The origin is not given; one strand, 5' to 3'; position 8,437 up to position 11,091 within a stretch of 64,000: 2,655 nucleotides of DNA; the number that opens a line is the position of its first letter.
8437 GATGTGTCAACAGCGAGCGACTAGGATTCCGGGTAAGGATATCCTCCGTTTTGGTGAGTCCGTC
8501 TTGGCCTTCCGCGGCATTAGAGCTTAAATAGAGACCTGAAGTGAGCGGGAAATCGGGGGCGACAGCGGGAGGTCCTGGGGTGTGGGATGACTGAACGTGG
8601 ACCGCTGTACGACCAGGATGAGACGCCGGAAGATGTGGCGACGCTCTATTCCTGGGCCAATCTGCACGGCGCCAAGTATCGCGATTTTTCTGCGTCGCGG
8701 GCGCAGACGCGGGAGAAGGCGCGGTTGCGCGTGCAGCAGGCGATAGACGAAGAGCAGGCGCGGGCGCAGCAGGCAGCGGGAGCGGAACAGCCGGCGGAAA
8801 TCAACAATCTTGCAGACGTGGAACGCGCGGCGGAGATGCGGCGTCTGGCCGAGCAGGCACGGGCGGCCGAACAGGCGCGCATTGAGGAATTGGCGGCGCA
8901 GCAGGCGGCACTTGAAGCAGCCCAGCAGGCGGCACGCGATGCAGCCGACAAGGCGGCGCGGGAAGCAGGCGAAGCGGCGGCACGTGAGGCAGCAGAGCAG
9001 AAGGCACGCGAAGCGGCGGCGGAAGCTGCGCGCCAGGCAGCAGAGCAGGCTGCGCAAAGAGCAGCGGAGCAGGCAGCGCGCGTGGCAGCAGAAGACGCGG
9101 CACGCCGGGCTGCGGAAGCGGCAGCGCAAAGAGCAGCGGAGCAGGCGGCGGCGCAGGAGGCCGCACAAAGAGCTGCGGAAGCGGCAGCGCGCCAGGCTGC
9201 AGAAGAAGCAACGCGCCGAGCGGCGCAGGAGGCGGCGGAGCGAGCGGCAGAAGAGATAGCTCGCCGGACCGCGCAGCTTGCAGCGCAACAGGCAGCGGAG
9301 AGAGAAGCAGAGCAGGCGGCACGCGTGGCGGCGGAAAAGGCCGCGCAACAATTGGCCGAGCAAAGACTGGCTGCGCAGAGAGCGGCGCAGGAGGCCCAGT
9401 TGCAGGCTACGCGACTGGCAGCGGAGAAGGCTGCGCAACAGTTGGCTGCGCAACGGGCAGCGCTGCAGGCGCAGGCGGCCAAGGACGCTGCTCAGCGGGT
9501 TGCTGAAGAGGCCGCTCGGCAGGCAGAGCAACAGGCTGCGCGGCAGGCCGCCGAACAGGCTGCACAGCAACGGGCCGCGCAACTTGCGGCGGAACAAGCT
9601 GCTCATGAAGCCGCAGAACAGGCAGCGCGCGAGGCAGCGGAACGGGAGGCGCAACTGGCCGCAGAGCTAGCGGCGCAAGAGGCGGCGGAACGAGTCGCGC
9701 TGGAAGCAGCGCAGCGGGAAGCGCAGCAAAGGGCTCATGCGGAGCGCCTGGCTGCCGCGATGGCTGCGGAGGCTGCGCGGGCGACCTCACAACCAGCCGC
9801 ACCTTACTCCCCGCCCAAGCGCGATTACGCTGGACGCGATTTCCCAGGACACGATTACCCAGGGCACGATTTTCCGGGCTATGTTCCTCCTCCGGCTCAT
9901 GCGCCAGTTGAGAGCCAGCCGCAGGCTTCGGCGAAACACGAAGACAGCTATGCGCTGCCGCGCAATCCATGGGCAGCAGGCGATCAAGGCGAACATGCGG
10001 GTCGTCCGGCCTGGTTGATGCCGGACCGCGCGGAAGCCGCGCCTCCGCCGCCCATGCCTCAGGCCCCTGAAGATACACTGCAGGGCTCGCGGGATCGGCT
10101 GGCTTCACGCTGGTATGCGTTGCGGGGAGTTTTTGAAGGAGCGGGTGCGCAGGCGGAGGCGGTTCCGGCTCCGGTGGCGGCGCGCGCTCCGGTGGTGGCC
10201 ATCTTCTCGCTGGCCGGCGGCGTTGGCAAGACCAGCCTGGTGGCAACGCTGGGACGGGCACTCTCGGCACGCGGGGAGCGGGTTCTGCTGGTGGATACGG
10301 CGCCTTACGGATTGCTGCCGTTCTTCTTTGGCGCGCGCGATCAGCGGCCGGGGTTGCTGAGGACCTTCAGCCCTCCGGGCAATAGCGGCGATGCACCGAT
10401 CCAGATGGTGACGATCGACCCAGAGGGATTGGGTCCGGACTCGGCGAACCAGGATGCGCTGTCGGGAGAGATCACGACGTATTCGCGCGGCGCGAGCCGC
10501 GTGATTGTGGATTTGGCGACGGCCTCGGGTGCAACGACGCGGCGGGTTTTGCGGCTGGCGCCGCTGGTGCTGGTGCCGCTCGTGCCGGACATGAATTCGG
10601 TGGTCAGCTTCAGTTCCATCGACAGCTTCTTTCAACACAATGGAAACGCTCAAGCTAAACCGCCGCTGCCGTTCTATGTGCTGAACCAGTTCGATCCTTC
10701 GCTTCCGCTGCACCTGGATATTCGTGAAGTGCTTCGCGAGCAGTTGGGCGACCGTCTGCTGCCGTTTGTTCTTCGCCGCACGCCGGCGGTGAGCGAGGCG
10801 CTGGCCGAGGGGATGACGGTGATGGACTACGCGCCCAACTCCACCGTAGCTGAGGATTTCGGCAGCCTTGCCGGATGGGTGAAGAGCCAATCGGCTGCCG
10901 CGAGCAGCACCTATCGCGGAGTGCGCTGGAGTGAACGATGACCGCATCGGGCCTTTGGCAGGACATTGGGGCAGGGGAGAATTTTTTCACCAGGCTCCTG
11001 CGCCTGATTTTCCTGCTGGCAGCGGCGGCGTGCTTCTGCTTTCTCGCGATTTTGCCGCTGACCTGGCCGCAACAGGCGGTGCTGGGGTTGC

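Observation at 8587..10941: BcsR apparently split around a ~450-aa spacer and fused to BcsQ in one polypeptide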

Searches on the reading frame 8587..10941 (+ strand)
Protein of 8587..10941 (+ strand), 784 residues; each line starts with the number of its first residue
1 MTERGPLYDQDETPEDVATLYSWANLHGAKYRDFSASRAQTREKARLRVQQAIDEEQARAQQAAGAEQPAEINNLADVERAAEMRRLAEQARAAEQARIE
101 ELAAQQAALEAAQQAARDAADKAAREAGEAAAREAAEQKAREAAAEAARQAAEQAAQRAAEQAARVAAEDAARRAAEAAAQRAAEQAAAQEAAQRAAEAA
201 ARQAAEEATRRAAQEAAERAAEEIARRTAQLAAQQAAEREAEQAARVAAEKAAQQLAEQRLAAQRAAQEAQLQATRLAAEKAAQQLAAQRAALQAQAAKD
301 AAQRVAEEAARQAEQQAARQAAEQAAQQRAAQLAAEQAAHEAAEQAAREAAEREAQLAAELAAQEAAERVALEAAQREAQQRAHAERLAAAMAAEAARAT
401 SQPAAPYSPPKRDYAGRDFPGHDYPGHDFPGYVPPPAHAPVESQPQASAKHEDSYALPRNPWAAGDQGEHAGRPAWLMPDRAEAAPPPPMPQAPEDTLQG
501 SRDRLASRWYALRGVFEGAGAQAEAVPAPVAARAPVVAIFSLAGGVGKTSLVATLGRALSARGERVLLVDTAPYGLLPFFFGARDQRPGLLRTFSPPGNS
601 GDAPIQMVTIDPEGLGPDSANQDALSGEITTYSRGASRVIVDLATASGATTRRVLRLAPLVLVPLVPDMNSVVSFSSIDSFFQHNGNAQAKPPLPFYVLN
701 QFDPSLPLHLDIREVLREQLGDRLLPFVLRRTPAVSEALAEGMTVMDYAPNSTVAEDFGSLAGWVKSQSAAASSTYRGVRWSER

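Call 3: search_protein_families(library=pfam, proteins=[window:8587-10941:+], max_evalue=0.01)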
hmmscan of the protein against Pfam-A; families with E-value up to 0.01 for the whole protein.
window:8587-10941:+ (784 aa): 6 families
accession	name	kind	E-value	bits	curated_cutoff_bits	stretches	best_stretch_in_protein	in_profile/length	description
PF06564.18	CBP_BcsQ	-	1.8e-20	73.9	21.3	2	636-764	116-232/234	Cellulose biosynthesis protein BcsQ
PF01656.29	CbiA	-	8.4e-16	58.5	25.4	1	537-745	1-125/125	CobQ/CobB/MinD/ParA nucleotide binding domain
PF13614.12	AAA_31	-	4.7e-06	27.1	27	1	536-573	3-40/177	AAA domain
PF10609.15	ParA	-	0.00045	20.1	27.1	1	536-589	5-59/246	NUBPL iron-transfer P-loop NTPase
PF00142.24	Fer4_NifH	-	0.0018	18.2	25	0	715-769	195-248/271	4Fe-4S iron sulfur cluster binding proteins, NifH/frxC family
PF02374.21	ArsA_ATPase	-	0.002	17.8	24.3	1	540-573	6-39/305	Anion-transporting ATPase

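Call 4: search_protein_families(library=ncbifam, proteins=[window:8587-10941:+], max_evalue=0.01)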
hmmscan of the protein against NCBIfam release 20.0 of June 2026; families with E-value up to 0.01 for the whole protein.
window:8587-10941:+ (784 aa): 10 families
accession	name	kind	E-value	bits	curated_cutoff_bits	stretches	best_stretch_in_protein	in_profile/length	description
TIGR03371.1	cellulose_yhjQ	equivalog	1.1e-45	156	157.85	1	535-768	2-244/246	cellulose biosynthesis protein BcsQ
NF041546.1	ParA_partition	equivalog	2.2e-15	56.8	180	1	536-762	1-201/203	ParA family partition ATPase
NF007460.0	PRK10037.1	equivalog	1.3e-10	41.1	399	2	538-583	5-50/250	cellulose biosynthesis protein BcsQ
NF047398.1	AAA_KGGVGR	domain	3.9e-05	24.1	90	1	534-571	2-39/190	KGGVGR-motif variant AAA ATPase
NF008669.0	PRK11670.1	equivalog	4.9e-05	22.4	348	1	535-589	108-163/369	iron-sulfur cluster carrier protein ApbC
TIGR01968.1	minD_bact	equivalog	5.1e-05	22.7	212.9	1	536-571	3-38/261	septum site-determining protein MinD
TIGR01969.1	minD_arch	subfamily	0.00046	19.4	201.75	1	536-571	2-37/251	cell division ATPase MinD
TIGR01287.1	nifH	equivalog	0.00082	18.8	394.35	0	711-768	191-247/275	nitrogenase iron protein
NF009701.0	PRK13230.1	subfamily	0.003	16.6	350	0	716-764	209-256/291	nitrogenase reductase-like protein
TIGR00345.1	GET3_arsA_TRC40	subfamily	0.0089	15.6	135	1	543-573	5-35/299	TRC40/GET3/ArsA family transport-energizing ATPase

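Call 87: predict_structure(alignment_id=A4)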
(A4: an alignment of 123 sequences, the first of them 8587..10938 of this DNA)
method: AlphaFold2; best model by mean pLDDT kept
length: 784 residues; sequences in the alignment: 123
mean_pLDDT: 72.9   pTM: 0.45
mean pLDDT of the five models: 72.9, 71.9, 71.6, 71.1, 70.8
residues with pLDDT >= 90: 175; 70-90: 333; 50-70: 117; < 50: 159
segments of 3 or more residues with pLDDT < 50: 1-13, 26-29, 65-79, 173-181, 391-405, 407-409, 411-474, 477-497, 517-522
pLDDT, mean of each block of 10 residues (from residue 1): 39 50 51 61 81 76 48 44 64 80 83 84 83 84 84 78 61 47 57 77 85 88 87 83 81 81 83 83 84 85 84 79 66 67 76 81 81 78 58 42 40 36 37 35 31 35 38 46 40 49 66 57 60 92 90 96 96 90 89 91 96 85 89 95 92 94 96 94 86 93 95 97 96 69 78 94 93 57 49
secondary structure, 60 per line:
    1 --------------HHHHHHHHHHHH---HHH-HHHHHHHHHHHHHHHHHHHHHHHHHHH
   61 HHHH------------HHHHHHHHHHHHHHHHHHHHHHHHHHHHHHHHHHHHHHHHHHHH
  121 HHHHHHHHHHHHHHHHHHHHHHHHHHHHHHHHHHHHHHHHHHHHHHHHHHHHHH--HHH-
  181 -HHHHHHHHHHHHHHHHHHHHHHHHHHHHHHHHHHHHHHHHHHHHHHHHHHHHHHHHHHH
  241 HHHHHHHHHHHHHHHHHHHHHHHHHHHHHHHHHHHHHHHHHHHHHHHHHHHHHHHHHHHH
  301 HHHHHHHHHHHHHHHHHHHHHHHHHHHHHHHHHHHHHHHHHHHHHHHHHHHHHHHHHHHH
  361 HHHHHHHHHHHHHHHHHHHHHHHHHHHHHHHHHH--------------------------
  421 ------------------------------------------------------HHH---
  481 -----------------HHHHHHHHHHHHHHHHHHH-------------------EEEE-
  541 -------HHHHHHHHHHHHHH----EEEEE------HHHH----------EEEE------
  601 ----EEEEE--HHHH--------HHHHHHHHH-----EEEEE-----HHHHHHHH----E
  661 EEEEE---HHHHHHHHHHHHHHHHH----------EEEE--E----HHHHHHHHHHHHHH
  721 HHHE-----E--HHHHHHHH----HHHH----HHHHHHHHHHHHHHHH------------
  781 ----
elements in order (helices of 4 or more, strands of 3 or more residues): H15-26 H34-64 H77-174 H182-394 H498-516 E536-539 H548-561 E566-570 H577-580 E591-594 E605-609 H612-615 H624-632 E638-642 H648-655 E660-665 H669-685 E696-699 H707-723 H733-740 H745-748 H753-768
